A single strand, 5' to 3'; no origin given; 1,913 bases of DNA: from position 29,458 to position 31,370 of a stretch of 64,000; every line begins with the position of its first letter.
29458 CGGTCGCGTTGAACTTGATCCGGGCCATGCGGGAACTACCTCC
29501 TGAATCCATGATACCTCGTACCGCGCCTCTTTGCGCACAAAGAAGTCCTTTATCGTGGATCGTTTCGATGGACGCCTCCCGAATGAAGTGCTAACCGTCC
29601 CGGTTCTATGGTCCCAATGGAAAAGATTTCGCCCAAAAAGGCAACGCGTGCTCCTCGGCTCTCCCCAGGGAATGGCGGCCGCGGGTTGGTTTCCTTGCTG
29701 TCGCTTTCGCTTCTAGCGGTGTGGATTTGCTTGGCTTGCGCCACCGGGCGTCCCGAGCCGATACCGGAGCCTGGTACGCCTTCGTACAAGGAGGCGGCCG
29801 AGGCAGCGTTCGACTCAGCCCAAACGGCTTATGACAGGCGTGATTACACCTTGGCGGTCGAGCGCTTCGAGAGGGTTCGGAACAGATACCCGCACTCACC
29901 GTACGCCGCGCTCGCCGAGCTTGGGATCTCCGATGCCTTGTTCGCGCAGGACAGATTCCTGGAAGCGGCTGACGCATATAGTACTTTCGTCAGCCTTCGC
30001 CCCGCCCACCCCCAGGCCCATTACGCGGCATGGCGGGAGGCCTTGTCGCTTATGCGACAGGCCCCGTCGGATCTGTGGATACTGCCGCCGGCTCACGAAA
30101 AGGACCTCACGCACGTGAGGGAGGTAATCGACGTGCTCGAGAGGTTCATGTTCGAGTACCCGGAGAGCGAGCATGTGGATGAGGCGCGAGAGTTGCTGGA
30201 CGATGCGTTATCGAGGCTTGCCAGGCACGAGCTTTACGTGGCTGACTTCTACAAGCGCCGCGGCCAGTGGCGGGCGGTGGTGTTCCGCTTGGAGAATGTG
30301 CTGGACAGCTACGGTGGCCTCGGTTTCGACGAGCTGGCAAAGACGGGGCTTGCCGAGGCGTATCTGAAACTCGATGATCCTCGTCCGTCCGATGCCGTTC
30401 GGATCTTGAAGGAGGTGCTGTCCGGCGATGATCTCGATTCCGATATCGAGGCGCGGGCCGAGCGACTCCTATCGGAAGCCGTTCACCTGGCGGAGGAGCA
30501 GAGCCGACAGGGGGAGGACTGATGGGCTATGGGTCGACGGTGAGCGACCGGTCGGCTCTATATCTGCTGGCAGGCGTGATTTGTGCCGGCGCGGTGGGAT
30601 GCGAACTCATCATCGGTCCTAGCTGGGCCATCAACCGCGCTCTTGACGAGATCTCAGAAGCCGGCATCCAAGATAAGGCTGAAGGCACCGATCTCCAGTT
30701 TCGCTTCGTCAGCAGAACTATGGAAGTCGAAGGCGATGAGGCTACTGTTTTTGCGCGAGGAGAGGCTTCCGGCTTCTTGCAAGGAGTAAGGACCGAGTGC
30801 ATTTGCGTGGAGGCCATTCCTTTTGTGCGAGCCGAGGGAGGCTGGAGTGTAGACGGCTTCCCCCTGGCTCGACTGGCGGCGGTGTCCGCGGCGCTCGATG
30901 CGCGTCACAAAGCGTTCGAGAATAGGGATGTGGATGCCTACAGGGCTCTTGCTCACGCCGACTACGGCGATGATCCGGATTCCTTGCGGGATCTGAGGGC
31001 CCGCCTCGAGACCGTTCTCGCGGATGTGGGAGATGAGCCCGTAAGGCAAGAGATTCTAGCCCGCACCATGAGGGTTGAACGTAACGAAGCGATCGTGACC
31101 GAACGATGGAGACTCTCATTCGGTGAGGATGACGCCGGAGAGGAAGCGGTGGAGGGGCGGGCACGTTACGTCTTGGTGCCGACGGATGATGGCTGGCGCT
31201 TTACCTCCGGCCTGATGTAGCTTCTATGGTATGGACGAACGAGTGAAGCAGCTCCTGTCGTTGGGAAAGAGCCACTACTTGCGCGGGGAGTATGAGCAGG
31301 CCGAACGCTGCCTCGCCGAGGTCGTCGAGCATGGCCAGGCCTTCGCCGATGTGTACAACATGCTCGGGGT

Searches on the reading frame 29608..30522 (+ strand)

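Call 48: search_protein_families(library=pfam, proteins=[window:29608-30522:+], max_evalue=0.001)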
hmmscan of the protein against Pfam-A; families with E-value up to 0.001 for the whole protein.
window:29608-30522:+ (304 aa): 6 families
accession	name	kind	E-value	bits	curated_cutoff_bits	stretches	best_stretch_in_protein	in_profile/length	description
PF13525.12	YfiO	-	1.2e-33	117.1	25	1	64-255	5-191/203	Outer membrane lipoprotein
PF13512.12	TPR_18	-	2.8e-13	50.7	21.9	1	65-195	11-143/145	Tetratricopeptide repeat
PF13174.12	TPR_6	-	3.5e-06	27.8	26.3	0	66-97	2-33/33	Tetratricopeptide repeat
PF13432.12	TPR_16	-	1.2e-05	26.1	32.7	1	69-134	2-64/65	Tetratricopeptide repeat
PF14559.12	TPR_19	-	9.7e-05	23.1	25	0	75-138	2-62/68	Tetratricopeptide repeat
PF13428.12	TPR_14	-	0.00025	21.9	23.5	0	66-102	3-39/44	Tetratricopeptide repeat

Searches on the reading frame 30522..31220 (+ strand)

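Call 48: search_protein_families(library=pfam, proteins=[window:30522-31220:+], max_evalue=0.001)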
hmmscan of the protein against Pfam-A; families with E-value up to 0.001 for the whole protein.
window:30522-31220:+ (232 aa): 1 family
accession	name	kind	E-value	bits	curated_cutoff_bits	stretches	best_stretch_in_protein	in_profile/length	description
PF13474.12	SnoaL_3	-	3.9e-08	34.1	22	1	121-228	1-112/121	SnoaL-like domain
